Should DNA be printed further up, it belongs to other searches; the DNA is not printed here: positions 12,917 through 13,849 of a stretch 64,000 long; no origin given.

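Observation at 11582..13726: AT-rich three-gene cassette splits the essential pheS-pheT operon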

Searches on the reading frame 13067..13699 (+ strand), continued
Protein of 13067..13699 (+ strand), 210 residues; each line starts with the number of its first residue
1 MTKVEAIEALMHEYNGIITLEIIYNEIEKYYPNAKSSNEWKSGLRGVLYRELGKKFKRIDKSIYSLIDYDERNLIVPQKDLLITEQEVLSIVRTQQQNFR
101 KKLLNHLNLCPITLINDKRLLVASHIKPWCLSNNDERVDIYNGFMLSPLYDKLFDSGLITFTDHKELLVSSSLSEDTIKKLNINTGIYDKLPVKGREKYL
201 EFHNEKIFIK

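Call 33: find_related_loci(query=A1, collection=viral_contigs, flank=5000)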
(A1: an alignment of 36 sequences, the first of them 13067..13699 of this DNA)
Query A1 (210 aa) in viral_contigs; peptide patterns used: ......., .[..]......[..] (x = any residue, [..] = any of these).
121 stretches matched a pattern; 115 encode a relative of the query (tblastn E <= 1e-3); the best 80 are kept; 80 distinct loci.
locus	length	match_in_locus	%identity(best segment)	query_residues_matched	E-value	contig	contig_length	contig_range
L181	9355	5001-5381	51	84-208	3e-36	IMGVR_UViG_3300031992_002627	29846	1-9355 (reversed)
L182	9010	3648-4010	54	91-210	3e-36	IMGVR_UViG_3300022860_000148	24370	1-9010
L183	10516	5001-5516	37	41-210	1e-30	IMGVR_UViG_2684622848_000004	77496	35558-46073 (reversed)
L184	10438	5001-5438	41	63-209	5e-29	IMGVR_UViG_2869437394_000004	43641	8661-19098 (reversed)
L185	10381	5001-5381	44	83-210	1e-28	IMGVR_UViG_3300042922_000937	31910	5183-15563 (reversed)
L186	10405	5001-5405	43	80-210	3e-27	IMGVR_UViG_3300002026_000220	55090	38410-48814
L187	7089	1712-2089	41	84-210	5e-26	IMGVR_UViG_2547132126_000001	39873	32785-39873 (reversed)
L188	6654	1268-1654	39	79-208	8e-26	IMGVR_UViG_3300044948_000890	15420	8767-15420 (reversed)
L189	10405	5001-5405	46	74-210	8e-26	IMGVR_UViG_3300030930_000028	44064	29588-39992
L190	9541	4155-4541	39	79-208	1e-25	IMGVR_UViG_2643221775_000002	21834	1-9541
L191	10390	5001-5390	43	81-209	1e-25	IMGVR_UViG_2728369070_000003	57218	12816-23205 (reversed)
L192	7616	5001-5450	38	61-208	1e-25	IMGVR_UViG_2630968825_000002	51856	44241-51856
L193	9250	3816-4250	37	60-210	3e-25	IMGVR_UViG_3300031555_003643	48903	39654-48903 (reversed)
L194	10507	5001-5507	37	51-208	3e-25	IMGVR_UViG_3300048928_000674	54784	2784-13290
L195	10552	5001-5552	38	29-210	3e-25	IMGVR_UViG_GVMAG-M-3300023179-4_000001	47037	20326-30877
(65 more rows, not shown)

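Call 38: search_solved_structures(query=A1, max_evalue=1, show_alignments=2)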
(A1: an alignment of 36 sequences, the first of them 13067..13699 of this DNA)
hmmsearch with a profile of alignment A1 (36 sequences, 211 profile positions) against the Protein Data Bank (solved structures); distinct sequences matched with E-value up to 1: 4.
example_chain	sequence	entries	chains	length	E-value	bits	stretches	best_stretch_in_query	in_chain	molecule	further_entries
6yex_A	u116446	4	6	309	3.6e-30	108.6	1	78-210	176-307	HNH endonuclease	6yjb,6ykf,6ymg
8bzm_A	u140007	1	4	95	0.58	13.1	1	13-56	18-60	Forkhead box protein K1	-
2a3s_A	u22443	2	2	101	0.63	13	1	13-56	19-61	Myocyte Nuclear Factor | Forkhead box protein K1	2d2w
6nce_A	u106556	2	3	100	0.86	12.5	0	22-61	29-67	Forkhead box protein N3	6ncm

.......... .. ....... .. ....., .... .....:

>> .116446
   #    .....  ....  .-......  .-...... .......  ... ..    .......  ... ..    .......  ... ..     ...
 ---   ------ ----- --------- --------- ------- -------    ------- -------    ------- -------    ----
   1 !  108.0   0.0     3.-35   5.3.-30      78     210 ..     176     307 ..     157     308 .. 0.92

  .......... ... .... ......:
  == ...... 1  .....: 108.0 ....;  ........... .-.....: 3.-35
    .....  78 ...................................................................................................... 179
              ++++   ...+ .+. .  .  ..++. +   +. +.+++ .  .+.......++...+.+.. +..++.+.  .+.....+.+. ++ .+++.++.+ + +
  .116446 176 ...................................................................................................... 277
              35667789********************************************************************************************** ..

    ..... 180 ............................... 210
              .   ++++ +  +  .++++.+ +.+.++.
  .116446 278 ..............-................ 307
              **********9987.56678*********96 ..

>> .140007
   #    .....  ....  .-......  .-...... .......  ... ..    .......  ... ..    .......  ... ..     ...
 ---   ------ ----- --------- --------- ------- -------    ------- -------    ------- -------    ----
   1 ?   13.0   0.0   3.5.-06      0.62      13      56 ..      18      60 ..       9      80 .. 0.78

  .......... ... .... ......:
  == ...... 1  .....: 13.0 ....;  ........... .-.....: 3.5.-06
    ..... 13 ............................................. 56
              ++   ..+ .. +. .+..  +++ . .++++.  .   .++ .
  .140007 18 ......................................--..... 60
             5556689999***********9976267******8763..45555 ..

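Call 43: find_encoding_contigs(protein=P0132, flank=5000, max_places=2)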
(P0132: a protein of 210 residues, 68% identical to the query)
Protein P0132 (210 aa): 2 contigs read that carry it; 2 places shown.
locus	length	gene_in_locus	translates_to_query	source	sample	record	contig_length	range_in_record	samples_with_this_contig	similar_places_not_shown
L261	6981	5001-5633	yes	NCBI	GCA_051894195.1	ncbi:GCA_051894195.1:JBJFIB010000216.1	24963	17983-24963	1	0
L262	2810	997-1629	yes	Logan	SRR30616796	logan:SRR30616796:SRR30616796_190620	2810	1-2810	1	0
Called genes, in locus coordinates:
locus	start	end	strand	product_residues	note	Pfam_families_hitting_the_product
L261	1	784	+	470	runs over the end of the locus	PF00919:UPF0004, PF04055:Radical_SAM, PF01938:TRAM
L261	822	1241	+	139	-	PF06133:Com_YlbF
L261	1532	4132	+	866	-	PF01624:MutS_I, PF05188:MutS_II, PF05192:MutS_III, PF05190:MutS_IV, PF00488:MutS_V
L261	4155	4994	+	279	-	PF09520:HinfI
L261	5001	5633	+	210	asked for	PF13391:HNH_2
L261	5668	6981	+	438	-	PF02518:HATPase_c, PF13589:HATPase_c_3, PF01119:DNA_mis_repair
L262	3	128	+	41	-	?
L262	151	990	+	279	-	PF09520:HinfI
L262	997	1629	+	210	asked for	PF13391:HNH_2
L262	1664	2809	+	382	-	?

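Call 44: find_encoding_contigs(protein=P0139, flank=5000, max_places=2)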
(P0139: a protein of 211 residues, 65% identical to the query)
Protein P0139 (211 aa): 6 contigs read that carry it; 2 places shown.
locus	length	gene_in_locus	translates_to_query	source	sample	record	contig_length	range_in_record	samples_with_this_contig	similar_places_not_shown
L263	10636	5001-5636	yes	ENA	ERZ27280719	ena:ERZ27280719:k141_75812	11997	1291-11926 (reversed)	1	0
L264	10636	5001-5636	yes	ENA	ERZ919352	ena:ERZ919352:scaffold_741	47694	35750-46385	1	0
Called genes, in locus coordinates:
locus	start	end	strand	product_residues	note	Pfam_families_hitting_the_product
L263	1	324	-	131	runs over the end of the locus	?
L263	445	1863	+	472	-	PF00919:UPF0004, PF04055:Radical_SAM, PF01938:TRAM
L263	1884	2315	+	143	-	PF06133:Com_YlbF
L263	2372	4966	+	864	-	PF01624:MutS_I, PF05188:MutS_II, PF05192:MutS_III, PF05190:MutS_IV, PF00488:MutS_V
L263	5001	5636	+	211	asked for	PF13391:HNH_2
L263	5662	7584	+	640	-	PF02518:HATPase_c, PF13589:HATPase_c_3, PF01119:DNA_mis_repair, PF08676:MutL_C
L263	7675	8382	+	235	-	-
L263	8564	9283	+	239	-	PF01520:Amidase_3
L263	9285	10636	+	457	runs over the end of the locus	PF18073:Zn_ribbon_LapB, PF00154:RecA_N, PF13481:AAA_25, PF06745:ATPase, PF23442:DUF7125 (weak), PF00004:AAA (weak), PF05362:Lon_C, PF13541:ChlI, +1 more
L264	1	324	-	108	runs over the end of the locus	PF20582:UPF0758_N (faint)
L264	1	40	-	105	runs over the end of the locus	PF04002:RadC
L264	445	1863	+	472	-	PF00919:UPF0004, PF04055:Radical_SAM, PF01938:TRAM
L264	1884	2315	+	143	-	PF06133:Com_YlbF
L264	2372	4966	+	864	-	PF01624:MutS_I, PF05188:MutS_II, PF05192:MutS_III, PF05190:MutS_IV, PF00488:MutS_V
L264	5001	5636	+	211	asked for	PF13391:HNH_2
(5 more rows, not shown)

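Call 45: find_encoding_contigs(protein=P0170, flank=5000, max_places=2)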
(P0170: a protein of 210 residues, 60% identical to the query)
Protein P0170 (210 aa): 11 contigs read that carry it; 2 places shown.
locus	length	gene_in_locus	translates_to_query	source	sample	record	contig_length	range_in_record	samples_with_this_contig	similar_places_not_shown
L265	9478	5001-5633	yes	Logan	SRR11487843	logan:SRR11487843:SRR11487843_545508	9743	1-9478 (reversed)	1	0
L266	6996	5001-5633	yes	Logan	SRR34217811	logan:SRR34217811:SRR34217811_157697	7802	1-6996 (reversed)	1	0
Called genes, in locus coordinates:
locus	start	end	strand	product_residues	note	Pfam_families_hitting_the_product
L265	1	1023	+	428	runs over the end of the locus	?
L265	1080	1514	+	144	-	PF06133:Com_YlbF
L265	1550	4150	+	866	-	PF01624:MutS_I, PF05188:MutS_II, PF05192:MutS_III, PF05190:MutS_IV, PF00488:MutS_V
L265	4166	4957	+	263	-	PF09520:HinfI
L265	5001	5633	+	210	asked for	PF13391:HNH_2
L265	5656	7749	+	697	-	PF02518:HATPase_c, PF13589:HATPase_c_3, PF01119:DNA_mis_repair, PF08676:MutL_C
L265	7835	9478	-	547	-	?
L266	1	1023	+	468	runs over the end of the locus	PF00919:UPF0004, PF04055:Radical_SAM, PF01938:TRAM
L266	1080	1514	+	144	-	PF06133:Com_YlbF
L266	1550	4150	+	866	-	PF01624:MutS_I, PF05188:MutS_II, PF05192:MutS_III, PF05190:MutS_IV, PF00488:MutS_V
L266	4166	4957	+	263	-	PF09520:HinfI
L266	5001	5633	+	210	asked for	PF13391:HNH_2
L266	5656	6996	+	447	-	?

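Call 46: find_encoding_contigs(protein=P0177, flank=5000, max_places=2)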
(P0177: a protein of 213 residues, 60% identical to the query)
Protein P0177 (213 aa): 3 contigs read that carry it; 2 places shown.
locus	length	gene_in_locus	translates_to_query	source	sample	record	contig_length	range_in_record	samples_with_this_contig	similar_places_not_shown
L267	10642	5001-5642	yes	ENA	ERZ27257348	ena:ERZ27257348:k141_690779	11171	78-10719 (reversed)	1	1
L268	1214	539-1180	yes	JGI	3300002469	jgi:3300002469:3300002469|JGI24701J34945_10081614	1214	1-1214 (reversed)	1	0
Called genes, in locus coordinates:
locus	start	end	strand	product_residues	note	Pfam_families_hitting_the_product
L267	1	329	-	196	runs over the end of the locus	PF02441:Flavoprotein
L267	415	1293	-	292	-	PF16924:DpaA_N, PF00670:AdoHcyase_NAD (weak), PF02826:2-Hacid_dh_C (weak)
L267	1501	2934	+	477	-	PF02614:UxaC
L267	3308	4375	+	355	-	PF03786:UxuA, PF01261:AP_endonuc_2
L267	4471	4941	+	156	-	PF09520:HinfI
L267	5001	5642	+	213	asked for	PF13391:HNH_2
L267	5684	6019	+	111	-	-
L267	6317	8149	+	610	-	PF01232:Mannitol_dh, PF08125:Mannitol_dh_C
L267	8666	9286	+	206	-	PF01081:Aldolase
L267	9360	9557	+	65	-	-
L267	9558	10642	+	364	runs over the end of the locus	PF01118:Semialdhyde_dh, PF02774:Semialdhyde_dhC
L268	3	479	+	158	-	?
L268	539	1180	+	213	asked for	PF13391:HNH_2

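Call 77: search_protein_families(library=pfam, proteins=[L098:4138-4980:-], max_evalue=0.01)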
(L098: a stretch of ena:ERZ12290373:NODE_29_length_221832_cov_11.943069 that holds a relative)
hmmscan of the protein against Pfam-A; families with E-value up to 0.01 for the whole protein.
L098:4138-4980:- (280 aa): 2 families
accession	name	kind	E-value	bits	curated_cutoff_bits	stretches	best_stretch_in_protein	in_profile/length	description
PF00589.27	Phage_integrase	-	2.7e-24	86.3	27.1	1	103-264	3-171/172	Phage integrase family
PF02899.23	Phage_int_SAM_1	-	6.9e-05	23.5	22.3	1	10-80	1-78/83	Phage integrase, N-terminal SAM-like domain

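Call 78: search_protein_families(library=pfam, proteins=[L103:1940-3469:-, L103:5584-6486:+, L103:6804-7337:+, L103:7324-8109:+, L104:667-2637:+, L104:5665-6492:+, L104:6795-7835:+, L105:1563-2138:-, L105:5122-6048:+, L107:3096-5324:+], max_evalue=0.001)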
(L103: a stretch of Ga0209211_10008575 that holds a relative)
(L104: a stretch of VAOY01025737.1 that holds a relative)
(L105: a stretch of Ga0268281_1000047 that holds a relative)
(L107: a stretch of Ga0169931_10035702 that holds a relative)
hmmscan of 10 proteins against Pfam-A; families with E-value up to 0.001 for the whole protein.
L103:1940-3469:- (509 aa): 3 families
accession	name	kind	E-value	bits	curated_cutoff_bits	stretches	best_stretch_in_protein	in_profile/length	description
PF00239.26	Resolvase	-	4.2e-18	66.3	23.3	1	4-149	2-144/145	Resolvase, N terminal domain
PF07508.19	Recombinase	-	8.1e-17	61.8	21.1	1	172-259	2-102/102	Recombinase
PF13408.12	Zn_ribbon_recom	-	1.2e-07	32.4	25.3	1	272-315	2-49/58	Recombinase zinc beta ribbon domain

L103:5584-6486:+ (300 aa): 1 family
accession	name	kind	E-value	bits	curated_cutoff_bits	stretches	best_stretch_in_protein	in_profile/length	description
PF02498.22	Bro-N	-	1.8e-14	54.6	25.6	1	38-132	1-92/96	BRO family, N-terminal domain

L103:6804-7337:+ (177 aa): 0 families

L103:7324-8109:+ (261 aa): 1 family
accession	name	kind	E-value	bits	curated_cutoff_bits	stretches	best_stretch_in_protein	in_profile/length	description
PF18144.7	SMODS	-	2e-07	31.8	26.5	1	23-126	24-137/164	Second Messenger Oligonucleotide or Dinucleotide Synthetase domain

L104:667-2637:+ (656 aa): 1 family
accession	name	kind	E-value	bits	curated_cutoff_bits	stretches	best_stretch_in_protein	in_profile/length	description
PF04041.19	Glyco_hydro_130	-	8.2e-104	347.4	26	2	337-652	7-319/320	beta-1,4-mannooligosaccharide phosphorylase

L104:5665-6492:+ (275 aa): 1 family
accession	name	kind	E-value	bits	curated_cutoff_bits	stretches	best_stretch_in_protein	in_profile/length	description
PF04383.19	KilA-N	-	5.9e-22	78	23.8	1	11-139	5-106/107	KilA-N domain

L104:6795-7835:+ (346 aa): 1 family
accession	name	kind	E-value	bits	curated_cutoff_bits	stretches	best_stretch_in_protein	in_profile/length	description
PF04326.19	SLFN_AlbA_2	-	4.5e-23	82.5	25.3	1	29-153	1-117/118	Schlafen, AlbA_2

L105:1563-2138:- (191 aa): 0 families

L105:5122-6048:+ (308 aa): 1 family
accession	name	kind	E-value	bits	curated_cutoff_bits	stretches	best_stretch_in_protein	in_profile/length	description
PF14022.11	DUF4238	-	1.6e-35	123.3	27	1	6-267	1-280/281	Protein of unknown function (DUF4238)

L107:3096-5324:+ (742 aa): 2 families
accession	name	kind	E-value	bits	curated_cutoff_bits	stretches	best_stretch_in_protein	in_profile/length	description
PF13166.12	AAA_13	-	1.1e-136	457.8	36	1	16-716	4-711/713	AAA domain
PF13304.12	AAA_21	-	0.00067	20.2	27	0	471-573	182-300/304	AAA domain, putative AbiEii toxin, Type IV TA system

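Call 87: search_protein_families(library=pfam, alignment_id=A1, max_evalue=0.01)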
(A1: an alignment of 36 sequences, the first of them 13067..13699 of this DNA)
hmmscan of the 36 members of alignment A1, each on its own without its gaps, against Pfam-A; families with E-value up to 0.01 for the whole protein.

A. member 1, window:13067-13699:+ (210 aa): 2 families
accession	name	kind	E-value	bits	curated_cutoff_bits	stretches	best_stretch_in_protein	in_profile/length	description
PF13391.12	HNH_2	-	7.9e-10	38.9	21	1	110-161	1-65/66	HNH endonuclease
PF00250.24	Forkhead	-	0.0086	16.6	27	0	8-61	13-66/88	Forkhead domain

B. families by the number of members that match (of 36 scanned): 5 families
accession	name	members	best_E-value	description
PF13391.12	HNH_2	36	2.4e-12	HNH endonuclease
PF05066.19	HARE-HTH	9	1.3e-05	HB1, ASXL, restriction endonuclease HTH domain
PF00250.24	Forkhead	8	0.00057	Forkhead domain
PF12799.13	LRR_4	2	0.0039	Leucine Rich repeats (2 copies)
PF00560.39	LRR_1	2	0.0083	Leucine Rich Repeat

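Call 91: search_dna_similar(query=window:13067-13699:+, collection=plasmids, mode=protein, max_rows=12)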
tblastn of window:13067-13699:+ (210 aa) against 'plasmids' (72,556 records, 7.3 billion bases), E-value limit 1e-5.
Records with a match: 149; places in all: 157; records where one place covers at least 80% of the query: 44.
Best place of each record, by identity: <60% 149.
By first word of the organism name: Bacillus 73; Acinetobacter 13; Cupriavidus 11; Rhizobium 5; Priestia 4; Vibrio 4; Mesorhizobium 3; Agrobacterium 3; Photobacterium 3; Paracoccus 2; and 21 more.
By predicted mobility (MOB-suite, as given by PLSDB): non-mobilizable 105; conjugative 24; mobilizable 20.
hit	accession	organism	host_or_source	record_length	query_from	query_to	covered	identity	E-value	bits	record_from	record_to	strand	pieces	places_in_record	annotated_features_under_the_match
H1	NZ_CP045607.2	Bacillus cereus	Whole organism,soil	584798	12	208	94%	32.7%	4e-14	77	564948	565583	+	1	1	HNH endonuclease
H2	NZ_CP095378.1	Bacillus cereus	cell cuture,Pond silt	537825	12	208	94%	32.3%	1e-13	76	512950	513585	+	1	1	HNH endonuclease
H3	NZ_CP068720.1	Bacillus cereus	Angelica sinensis Dlies,single cell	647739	12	208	94%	32.3%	2e-13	76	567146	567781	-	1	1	HNH endonuclease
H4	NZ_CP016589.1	Bacillus thuringiensis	Mono isolate,Ginseng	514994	12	208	94%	32.3%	2e-13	75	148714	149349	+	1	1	HNH endonuclease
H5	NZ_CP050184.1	Bacillus thuringiensis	cell culture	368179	12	208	94%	32.3%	3e-13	75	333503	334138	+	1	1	HNH endonuclease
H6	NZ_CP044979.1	Bacillus thuringiensis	whole organism,soil sample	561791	12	208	94%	31.8%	5e-13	74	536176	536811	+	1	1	HNH endonuclease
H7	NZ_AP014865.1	Bacillus thuringiensis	-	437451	29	208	86%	33.8%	4e-14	77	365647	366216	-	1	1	HNH endonuclease signature motif containing protein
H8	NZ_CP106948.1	Bacillus thuringiensis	BGSC database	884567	29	208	86%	33.8%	4e-14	77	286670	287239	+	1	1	HNH endonuclease signature motif containing protein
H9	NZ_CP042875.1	Bacillus cereus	Triticum aestivum L,tissue sample,root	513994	29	208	86%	33.3%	7e-14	77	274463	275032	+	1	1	HNH endonuclease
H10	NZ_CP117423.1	Bacillus cereus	-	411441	29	208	86%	33.3%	7e-14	77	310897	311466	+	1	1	HNH endonuclease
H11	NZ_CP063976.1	Bacillus cereus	Soil in tiger area of zoo,cell culture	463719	29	208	86%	33.3%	7e-14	77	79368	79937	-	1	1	HNH endonuclease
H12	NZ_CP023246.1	Bacillus cereus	bacteria,pure culture,air in Laboratory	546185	29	208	86%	33.3%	9e-14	76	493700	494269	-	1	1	HNH endonuclease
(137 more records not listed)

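Call 92: search_dna_similar(query=window:13067-13699:+, collection=phages, mode=protein, max_rows=10)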
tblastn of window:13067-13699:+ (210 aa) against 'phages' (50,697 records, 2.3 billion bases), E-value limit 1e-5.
Records with a match: 2; places in all: 2; records where one place covers at least 80% of the query: 0.
Best place of each record, by identity: <60% 2.
By first word of the organism name: Ruminococcus 2.
By host as written in the record: Ruminococcus sp. 2.
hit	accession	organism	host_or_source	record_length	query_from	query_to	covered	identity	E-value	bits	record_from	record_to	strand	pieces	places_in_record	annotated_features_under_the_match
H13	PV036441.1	Ruminococcus phage NatCom_29429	Ruminococcus sp.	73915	80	208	61%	35.6%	4e-17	85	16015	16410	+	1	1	hypothetical protein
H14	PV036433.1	Ruminococcus phage NatCom_23091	Ruminococcus sp.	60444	80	208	61%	34.8%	9e-17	84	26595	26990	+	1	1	hypothetical protein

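Call 94: search_protein_families(library=phrogs, proteins=[window:13067-13699:+], max_evalue=0.01)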
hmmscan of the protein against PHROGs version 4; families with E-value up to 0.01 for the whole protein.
window:13067-13699:+ (210 aa): 2 families
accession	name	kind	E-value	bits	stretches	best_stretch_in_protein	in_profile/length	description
phrog_20585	-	unknown function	0.00029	20.8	1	94-162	221-286/337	-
phrog_23050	-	unknown function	0.0015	18.8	1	92-160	272-337/383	-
